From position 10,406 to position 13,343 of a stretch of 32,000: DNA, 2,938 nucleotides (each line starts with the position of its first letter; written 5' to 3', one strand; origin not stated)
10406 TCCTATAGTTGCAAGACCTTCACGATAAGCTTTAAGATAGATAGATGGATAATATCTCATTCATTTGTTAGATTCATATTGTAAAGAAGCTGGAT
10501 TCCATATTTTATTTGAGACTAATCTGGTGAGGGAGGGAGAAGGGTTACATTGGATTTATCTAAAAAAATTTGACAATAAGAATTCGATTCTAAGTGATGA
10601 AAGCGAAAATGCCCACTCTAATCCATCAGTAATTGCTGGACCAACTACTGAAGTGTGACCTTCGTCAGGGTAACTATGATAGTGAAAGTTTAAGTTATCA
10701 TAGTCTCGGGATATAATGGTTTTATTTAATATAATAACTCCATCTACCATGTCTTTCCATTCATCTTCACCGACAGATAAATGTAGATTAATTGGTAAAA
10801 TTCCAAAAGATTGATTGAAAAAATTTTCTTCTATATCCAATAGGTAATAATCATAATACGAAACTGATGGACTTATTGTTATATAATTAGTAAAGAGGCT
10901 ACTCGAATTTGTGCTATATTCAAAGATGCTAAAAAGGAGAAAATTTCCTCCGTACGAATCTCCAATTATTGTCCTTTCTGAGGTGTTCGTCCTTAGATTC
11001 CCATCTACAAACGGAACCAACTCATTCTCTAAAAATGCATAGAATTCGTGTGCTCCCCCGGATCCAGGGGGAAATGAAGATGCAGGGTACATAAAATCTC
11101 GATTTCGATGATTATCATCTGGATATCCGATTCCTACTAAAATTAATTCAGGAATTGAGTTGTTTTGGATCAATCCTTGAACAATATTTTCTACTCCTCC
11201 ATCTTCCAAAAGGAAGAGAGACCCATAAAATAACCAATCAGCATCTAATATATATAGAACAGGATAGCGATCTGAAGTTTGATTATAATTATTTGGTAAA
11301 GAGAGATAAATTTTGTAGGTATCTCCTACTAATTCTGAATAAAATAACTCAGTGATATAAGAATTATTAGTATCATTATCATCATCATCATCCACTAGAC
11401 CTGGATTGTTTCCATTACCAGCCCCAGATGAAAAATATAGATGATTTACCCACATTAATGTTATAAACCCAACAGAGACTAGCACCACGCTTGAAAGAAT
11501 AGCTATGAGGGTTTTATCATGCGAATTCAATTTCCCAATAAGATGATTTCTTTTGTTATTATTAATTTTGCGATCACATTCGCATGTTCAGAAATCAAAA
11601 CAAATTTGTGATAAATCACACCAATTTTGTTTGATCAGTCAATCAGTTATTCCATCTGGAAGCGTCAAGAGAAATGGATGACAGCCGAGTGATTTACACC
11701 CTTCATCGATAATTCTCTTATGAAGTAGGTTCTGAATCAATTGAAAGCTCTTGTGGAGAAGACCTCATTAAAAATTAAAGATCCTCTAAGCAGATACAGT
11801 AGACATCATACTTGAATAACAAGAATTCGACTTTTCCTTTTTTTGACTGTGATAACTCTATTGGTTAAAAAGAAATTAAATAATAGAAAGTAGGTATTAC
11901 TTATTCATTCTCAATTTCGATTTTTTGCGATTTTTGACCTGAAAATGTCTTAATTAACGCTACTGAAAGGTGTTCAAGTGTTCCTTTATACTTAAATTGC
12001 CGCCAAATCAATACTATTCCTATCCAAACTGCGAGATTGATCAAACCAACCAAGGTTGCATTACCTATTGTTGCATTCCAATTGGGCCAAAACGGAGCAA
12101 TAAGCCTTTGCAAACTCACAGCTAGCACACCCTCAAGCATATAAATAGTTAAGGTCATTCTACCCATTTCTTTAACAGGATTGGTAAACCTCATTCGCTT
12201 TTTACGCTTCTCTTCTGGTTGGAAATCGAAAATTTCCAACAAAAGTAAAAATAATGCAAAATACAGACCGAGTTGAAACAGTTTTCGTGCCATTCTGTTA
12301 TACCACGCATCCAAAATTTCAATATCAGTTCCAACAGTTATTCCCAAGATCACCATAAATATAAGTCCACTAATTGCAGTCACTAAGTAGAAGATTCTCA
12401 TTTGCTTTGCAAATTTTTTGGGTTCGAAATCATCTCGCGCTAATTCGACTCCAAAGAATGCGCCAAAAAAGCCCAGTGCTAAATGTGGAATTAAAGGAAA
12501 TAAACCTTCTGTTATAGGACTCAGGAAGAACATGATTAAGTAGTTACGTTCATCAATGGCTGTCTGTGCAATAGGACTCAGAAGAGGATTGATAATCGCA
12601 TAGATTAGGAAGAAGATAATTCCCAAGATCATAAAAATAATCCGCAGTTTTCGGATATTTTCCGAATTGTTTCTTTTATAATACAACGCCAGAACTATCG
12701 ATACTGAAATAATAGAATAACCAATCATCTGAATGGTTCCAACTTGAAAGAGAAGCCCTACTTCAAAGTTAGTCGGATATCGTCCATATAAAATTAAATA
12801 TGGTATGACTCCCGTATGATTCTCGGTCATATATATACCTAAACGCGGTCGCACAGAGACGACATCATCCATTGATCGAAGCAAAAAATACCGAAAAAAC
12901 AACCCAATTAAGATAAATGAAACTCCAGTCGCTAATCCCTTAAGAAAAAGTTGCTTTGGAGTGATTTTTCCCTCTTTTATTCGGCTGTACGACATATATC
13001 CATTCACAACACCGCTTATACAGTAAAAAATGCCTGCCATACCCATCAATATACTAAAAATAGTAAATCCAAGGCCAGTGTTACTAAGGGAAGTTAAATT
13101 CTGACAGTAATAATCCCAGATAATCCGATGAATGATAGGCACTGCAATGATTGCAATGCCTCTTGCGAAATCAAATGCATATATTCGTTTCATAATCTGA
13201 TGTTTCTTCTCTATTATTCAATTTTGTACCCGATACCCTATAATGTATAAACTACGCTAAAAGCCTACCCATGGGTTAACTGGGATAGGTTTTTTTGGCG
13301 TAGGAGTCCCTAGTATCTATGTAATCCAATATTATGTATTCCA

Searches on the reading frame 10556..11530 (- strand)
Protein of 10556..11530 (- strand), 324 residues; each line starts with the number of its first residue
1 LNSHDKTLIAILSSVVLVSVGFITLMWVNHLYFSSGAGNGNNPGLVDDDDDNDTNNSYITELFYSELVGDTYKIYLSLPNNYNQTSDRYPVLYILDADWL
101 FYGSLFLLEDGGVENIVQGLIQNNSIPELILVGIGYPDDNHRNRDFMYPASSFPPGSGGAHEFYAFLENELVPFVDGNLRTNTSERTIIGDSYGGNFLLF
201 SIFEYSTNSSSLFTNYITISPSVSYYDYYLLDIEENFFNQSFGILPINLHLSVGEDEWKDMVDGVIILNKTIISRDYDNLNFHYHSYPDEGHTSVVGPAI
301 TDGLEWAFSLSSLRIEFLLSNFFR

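Call 9: search_protein_families(library=pfam, proteins=[window:10556-11530:-], max_evalue=0.001)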
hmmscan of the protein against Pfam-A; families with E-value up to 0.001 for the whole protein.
window:10556-11530:- (324 aa): 1 family
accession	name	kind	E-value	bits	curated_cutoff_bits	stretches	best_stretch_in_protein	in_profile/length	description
PF00756.26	Esterase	-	6.3e-20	72.4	22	1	66-206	2-137/251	Putative esterase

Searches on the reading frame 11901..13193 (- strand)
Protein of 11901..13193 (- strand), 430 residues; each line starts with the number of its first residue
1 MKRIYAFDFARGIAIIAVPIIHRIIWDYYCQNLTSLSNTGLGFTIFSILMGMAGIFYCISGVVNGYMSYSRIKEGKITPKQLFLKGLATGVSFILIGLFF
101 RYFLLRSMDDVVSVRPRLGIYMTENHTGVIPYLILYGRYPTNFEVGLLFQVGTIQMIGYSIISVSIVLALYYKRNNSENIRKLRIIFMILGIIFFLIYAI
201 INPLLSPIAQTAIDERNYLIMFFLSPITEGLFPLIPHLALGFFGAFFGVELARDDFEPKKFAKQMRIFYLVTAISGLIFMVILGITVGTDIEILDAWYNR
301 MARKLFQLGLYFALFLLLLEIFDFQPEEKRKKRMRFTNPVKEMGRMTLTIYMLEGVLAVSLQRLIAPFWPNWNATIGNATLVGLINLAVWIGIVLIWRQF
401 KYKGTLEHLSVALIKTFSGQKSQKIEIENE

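Call 9: search_protein_families(library=pfam, proteins=[window:11901-13193:-], max_evalue=0.001)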
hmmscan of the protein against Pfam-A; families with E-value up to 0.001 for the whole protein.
window:11901-13193:- (430 aa): 1 family
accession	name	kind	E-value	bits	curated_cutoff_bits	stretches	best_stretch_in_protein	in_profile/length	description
PF04235.18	DUF418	-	6e-05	23.5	23.6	1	260-408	12-154/163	Protein of unknown function (DUF418)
